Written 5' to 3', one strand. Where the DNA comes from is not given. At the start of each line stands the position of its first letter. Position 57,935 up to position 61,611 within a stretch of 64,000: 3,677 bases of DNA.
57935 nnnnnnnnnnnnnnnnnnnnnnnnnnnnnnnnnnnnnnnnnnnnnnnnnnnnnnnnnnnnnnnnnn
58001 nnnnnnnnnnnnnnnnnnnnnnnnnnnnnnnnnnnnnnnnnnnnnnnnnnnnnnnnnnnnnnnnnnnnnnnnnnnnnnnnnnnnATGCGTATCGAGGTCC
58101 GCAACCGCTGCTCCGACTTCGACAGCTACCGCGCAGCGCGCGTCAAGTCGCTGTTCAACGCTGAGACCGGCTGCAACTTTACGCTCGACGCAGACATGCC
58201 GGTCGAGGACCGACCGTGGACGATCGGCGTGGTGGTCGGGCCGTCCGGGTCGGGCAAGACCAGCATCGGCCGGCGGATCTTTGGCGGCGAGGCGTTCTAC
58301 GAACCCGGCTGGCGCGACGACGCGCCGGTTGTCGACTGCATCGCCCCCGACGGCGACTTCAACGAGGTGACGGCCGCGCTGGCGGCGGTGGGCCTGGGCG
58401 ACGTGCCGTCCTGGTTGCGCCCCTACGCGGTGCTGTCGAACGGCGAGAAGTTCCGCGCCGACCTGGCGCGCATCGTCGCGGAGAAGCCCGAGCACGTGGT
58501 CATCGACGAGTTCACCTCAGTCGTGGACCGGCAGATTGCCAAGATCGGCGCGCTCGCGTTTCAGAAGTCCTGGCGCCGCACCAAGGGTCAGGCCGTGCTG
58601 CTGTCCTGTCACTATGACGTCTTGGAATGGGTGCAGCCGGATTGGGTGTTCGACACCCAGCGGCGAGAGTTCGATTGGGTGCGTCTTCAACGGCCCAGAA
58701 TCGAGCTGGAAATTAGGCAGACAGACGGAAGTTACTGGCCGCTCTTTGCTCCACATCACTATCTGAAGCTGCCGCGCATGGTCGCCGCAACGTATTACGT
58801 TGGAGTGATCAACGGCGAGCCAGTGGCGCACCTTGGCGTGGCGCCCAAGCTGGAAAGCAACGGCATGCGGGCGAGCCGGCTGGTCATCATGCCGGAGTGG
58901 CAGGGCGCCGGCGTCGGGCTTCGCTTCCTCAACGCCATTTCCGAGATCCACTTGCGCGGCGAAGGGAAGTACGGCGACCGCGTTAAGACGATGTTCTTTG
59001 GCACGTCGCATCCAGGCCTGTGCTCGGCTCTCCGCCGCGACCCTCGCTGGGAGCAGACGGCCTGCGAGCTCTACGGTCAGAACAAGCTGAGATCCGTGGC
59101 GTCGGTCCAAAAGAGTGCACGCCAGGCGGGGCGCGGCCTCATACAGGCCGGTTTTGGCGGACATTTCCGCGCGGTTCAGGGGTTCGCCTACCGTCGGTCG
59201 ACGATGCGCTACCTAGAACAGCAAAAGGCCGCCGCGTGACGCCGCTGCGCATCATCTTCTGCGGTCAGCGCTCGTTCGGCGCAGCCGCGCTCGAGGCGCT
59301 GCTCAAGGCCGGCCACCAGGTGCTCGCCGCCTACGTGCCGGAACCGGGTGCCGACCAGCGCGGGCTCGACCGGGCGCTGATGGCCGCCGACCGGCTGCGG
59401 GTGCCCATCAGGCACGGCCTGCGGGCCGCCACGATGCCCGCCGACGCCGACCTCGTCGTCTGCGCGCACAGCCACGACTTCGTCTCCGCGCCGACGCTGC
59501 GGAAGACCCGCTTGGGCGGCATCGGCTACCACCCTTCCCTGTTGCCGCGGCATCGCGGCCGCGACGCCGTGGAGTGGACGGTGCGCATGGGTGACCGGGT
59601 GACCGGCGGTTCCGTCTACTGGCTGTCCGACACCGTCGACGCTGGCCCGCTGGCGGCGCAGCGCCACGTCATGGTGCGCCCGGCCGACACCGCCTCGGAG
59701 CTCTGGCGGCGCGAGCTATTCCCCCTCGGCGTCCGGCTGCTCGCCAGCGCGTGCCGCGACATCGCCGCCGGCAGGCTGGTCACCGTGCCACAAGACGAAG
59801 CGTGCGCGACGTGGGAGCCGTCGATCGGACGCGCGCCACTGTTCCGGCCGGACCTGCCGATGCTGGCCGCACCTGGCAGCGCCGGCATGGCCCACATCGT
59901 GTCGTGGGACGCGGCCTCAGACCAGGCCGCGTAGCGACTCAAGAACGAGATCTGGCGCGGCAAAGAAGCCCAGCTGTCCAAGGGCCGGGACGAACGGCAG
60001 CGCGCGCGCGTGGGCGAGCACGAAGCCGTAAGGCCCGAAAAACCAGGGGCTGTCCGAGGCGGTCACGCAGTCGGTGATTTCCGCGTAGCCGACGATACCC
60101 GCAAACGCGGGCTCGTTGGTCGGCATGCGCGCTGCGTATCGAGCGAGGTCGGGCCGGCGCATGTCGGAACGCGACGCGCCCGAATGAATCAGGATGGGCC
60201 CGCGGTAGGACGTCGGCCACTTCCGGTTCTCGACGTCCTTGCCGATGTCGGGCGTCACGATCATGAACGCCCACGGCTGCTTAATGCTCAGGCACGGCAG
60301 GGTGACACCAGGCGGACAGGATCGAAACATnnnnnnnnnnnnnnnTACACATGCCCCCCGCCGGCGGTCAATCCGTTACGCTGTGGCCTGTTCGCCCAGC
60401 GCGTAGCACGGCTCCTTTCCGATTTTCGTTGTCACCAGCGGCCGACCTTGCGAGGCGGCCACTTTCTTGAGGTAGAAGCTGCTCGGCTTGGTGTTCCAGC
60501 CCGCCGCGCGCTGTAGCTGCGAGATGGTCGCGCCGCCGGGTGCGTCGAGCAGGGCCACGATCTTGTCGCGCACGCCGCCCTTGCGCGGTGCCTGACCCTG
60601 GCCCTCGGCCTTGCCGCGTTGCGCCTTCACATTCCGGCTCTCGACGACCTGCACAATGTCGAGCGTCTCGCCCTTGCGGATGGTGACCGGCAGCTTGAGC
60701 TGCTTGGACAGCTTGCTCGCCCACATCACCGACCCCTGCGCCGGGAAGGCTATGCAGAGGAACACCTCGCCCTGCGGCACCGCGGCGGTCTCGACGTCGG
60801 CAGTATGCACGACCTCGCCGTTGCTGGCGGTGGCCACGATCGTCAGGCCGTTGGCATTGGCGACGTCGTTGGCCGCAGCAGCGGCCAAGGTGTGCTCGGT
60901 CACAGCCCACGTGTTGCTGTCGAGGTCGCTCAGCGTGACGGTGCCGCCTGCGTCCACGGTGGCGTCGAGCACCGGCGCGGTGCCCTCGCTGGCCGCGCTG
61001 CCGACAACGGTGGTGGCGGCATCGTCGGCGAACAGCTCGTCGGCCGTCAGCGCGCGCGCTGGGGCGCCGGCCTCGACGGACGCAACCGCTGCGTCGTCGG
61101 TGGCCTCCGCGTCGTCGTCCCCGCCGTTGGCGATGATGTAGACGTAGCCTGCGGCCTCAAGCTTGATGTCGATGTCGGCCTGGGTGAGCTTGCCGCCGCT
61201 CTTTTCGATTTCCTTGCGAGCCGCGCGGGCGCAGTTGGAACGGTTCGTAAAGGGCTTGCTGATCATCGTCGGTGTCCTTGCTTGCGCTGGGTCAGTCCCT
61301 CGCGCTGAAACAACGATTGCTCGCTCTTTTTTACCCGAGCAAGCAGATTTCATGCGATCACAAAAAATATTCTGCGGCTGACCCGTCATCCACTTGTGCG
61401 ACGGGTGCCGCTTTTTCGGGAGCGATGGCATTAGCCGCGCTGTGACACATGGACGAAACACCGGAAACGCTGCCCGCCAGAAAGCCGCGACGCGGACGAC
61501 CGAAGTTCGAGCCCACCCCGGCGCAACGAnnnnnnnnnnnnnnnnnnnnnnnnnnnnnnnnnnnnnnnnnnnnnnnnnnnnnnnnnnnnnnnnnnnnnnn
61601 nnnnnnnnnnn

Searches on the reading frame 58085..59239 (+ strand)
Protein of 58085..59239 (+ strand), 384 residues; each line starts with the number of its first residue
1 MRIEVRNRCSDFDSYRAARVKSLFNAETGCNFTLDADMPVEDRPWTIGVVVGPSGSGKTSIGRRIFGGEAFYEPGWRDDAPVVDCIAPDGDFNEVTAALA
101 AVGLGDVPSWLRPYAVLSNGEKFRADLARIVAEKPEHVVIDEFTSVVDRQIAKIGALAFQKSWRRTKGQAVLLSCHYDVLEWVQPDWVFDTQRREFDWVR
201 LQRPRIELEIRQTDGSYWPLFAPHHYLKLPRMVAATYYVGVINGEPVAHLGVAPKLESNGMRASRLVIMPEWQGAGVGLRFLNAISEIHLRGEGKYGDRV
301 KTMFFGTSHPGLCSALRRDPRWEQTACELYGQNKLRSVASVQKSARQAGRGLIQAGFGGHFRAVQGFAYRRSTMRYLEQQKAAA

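Call 29: search_protein_families(library=phrogs, proteins=[window:58085-59239:+], max_evalue=0.001)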
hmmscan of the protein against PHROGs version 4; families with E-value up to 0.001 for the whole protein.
window:58085-59239:+ (384 aa): 3 families
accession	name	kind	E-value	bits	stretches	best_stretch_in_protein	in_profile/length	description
phrog_11143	-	unknown function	3.7e-144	481.1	1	1-370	1-349/357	-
phrog_293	-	moron, auxiliary metabolic gene and host takeover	2.7e-18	66.4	1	44-176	162-327/1058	ABC transporter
phrog_7693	-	other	2.1e-05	25.6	1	266-350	1-75/89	acetyltransferase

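Call 68: search_dna_similar(query=window:58085-59239:+, collection=phages, mode=protein, max_rows=15)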
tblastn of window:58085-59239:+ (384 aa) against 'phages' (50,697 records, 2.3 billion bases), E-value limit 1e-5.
Records with a match: 75; places in all: 75; records where one place covers at least 80% of the query: 38.
Best place of each record, by identity: 60-80% 1; <60% 74.
By first word of the organism name: Gordonia 12; Streptococcus 12; Klebsiella 6; Porphyromonas 5; Aeromonas 5; Leptospira 4; Escherichia 4; Bacteriophage 3; Burkholderia 3; Lactococcus 2; and 13 more.
By host as written in the record: - 7; Aeromonas salmonicida 5; Gordonia terrae 3612 4; Leptospira biflexa Patoc 1 4; Gordonia terrae NRRL B-16283 3; Burkholderia thailandensis 2; Gordonia rubripertincta NRRL B-16540 2; Rhodococcus erythropolis RIA 643 2; and 41 more.
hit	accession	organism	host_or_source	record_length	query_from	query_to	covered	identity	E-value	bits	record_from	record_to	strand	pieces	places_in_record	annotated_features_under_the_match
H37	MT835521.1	Bacteriophage sp.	human fecal samples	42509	3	369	96%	62.9%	2e-145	461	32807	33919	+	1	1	record has no annotation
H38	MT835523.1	Bacteriophage sp.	human fecal samples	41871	1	369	96%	59.6%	3e-146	463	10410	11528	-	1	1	record has no annotation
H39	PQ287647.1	Pseudomonas phage Komp_PAO1_1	Pseudomonas aeruginosa PAO1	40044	1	369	96%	59.5%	1e-138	441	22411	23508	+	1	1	hypothetical protein (x2)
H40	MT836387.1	Bacteriophage sp.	human fecal samples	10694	1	369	96%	58.8%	3e-140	446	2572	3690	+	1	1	record has no annotation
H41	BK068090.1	Porphyromonas phage phage008a_KCOM2797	Porphyromonas gingivalis KCOM 2797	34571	1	369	96%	58.7%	9e-141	447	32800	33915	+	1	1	hypothetical protein | acr candidate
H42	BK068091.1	Porphyromonas phage phage009a_Kyudai3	Porphyromonas gingivalis Kyudai-3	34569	1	369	96%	58.7%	9e-141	447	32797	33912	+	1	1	hypothetical protein | acr candidate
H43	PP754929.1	Porphyromonas phage phage007a_Bg4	Porphyromonas gingivalis Bg4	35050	1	369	96%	58.3%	1e-139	444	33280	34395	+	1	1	hypothetical protein | acr candidate protein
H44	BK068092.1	Porphyromonas phage phage011a_WW2952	Porphyromonas gingivalis WW2952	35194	1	369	96%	58.3%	1e-139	444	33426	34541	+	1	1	hypothetical protein | acr candidate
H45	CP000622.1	Burkholderia phage phiE255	Burkholderia thailandensis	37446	1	369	96%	58.0%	1e-133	427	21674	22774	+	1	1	gp29, conserved hypothetical protein | gp28, hypothetical protein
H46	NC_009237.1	Burkholderia phage phiE255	Burkholderia thailandensis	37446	1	369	96%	58.0%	1e-133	427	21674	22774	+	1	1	gp29, conserved hypothetical protein | gp28, hypothetical protein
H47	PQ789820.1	Burkholderia phage vB_E427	Burkholderia sp.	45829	1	369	96%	58.0%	1e-133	427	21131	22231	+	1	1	hypothetical protein (x2)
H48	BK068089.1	Porphyromonas phage phage006a_EM3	Porphyromonas gingivalis EM3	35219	1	369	96%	57.8%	5e-138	439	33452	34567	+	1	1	hypothetical protein (x2)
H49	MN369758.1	Gordonia phage NHagos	Gordonia rubripertincta NRRL B-16540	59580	3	369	96%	54.9%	2e-135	432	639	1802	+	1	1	2: hypothetical protein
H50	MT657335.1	Gordonia phage Mariokart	Gordonia terrae 3612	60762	3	369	96%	54.7%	4e-126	405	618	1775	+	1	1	2: hypothetical protein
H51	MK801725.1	Gordonia phage Yago84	Gordonia terrae 3612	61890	3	369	96%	53.3%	2e-127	409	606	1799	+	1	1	2: hypothetical protein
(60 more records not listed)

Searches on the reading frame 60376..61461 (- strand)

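Call 8: search_protein_families(library=pfam, proteins=[window:60376-61461:-], max_evalue=0.001)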
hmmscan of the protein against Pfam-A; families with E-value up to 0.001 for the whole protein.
window:60376-61461:- (361 aa): 1 family
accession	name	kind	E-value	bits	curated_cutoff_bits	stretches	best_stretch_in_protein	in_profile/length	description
PF11994.14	DUF3489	-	0.00052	20.5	29.5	0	293-323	4-34/68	Protein of unknown function (DUF3489)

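Call 29: search_protein_families(library=phrogs, proteins=[window:60376-61461:-], max_evalue=0.001)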
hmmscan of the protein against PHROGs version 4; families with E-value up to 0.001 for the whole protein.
window:60376-61461:- (361 aa): 0 families
